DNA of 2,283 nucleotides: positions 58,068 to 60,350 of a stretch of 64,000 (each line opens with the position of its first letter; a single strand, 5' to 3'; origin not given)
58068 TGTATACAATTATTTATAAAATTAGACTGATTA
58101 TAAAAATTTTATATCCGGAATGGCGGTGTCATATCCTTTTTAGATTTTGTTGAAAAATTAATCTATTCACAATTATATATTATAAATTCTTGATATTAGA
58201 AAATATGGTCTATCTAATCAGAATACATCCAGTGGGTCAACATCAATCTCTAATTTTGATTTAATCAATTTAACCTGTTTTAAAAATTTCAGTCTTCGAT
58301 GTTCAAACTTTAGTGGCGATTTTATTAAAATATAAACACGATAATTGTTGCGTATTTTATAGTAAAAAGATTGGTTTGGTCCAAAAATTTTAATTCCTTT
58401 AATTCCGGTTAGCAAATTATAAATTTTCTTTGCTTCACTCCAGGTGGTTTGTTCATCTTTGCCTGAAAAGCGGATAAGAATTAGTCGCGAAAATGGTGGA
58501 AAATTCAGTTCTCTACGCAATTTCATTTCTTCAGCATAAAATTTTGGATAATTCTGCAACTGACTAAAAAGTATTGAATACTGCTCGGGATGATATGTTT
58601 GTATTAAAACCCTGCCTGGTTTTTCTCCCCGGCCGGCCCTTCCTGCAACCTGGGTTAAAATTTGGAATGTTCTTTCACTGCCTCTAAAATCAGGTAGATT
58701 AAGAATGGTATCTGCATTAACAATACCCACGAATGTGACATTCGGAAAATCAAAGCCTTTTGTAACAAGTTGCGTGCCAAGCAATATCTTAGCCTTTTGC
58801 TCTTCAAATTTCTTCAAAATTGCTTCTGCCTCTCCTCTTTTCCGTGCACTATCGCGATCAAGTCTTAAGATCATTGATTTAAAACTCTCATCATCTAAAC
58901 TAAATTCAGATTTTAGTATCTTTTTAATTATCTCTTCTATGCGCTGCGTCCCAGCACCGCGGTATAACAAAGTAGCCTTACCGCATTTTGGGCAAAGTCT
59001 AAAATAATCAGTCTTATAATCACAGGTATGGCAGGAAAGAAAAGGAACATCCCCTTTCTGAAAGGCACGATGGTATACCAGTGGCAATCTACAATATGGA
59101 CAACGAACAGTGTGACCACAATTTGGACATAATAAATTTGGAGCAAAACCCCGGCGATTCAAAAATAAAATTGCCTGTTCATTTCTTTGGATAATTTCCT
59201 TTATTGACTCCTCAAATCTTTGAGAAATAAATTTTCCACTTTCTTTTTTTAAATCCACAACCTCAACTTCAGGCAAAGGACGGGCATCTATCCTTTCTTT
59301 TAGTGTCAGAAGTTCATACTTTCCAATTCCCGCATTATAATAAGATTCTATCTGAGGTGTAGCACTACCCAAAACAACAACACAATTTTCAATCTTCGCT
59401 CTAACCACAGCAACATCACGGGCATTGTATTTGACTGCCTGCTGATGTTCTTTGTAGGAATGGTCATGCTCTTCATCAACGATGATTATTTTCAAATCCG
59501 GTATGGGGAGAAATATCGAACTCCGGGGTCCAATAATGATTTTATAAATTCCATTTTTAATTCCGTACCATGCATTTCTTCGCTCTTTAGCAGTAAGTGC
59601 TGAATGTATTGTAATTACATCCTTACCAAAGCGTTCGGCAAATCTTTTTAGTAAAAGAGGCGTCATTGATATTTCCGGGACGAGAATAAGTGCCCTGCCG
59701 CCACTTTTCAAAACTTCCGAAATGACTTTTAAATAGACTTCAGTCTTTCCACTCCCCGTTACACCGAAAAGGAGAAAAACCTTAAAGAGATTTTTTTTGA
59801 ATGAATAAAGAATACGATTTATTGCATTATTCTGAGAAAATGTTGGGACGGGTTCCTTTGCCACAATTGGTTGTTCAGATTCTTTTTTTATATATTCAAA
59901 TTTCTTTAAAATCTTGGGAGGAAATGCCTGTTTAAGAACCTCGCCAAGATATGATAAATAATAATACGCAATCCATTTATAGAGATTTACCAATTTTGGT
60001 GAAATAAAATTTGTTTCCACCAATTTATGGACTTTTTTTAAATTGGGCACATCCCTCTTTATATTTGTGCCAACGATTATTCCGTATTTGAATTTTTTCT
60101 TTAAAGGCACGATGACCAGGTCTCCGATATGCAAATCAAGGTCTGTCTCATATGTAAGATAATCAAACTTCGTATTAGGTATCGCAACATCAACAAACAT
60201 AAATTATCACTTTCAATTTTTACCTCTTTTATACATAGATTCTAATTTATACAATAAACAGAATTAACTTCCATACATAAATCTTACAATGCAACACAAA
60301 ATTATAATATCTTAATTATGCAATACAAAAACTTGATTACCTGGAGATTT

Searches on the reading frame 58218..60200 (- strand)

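Call 37: search_protein_families(library=pfam, proteins=[window:58218-60200:-], max_evalue=0.001)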
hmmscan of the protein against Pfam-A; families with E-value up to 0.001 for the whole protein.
window:58218-60200:- (660 aa): 6 families
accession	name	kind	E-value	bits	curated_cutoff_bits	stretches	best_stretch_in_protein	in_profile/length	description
PF00270.35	DEAD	-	4e-17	62.9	26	1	123-285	4-162/167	DEAD/DEAH box helicase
PF17764.6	PriA_3primeBD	-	1.7e-15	57.1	22.7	1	5-94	2-96/96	3'DNA-binding domain (3'BD)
PF18074.6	PriA_C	-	2.7e-15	57.4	26.9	1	569-656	1-95/95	Primosomal protein N C-terminal domain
PF04851.21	ResIII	-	1.4e-13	51.5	22.5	1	122-282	7-162/164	Type III restriction enzyme, res subunit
PF00271.37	Helicase_C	-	1.8e-13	51.1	23.5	1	451-524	47-108/110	Helicase conserved C-terminal domain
PF13245.12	AAA_19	-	0.00014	22.4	25.1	1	140-250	12-105/134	AAA domain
